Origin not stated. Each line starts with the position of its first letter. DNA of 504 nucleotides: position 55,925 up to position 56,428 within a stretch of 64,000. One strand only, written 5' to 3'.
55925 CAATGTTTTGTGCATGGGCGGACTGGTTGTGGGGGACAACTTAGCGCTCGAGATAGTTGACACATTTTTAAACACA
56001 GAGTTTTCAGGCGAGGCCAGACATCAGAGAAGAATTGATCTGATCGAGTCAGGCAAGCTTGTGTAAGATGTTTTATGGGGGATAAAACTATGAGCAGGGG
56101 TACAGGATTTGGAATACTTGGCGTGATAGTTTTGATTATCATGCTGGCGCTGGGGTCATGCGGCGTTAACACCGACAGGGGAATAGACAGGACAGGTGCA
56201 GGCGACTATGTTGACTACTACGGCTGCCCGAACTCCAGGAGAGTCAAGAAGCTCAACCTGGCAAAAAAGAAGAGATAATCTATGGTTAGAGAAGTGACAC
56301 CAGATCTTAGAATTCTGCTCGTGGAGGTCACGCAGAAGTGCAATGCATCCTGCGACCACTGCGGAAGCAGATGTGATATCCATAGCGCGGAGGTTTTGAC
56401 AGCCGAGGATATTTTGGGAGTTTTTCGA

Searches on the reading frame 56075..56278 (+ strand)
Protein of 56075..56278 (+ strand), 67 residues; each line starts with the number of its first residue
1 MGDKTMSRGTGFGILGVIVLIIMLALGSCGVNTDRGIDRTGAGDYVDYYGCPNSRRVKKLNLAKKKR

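Call 3: search_protein_families(library=pfam, proteins=[window:56075-56278:+], max_evalue=1)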
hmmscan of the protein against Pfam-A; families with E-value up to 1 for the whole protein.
window:56075-56278:+ (67 aa): 0 families

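Call 4: search_protein_families(library=ncbifam, proteins=[window:56075-56278:+], max_evalue=1)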
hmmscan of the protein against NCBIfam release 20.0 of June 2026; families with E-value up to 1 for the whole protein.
window:56075-56278:+ (67 aa): 1 family
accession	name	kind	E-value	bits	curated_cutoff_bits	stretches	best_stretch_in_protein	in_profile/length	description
NF049857.1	InaC_CT813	equivalog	0.26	11.2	200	1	6-32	61-87/241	inclusion membrane protein InaC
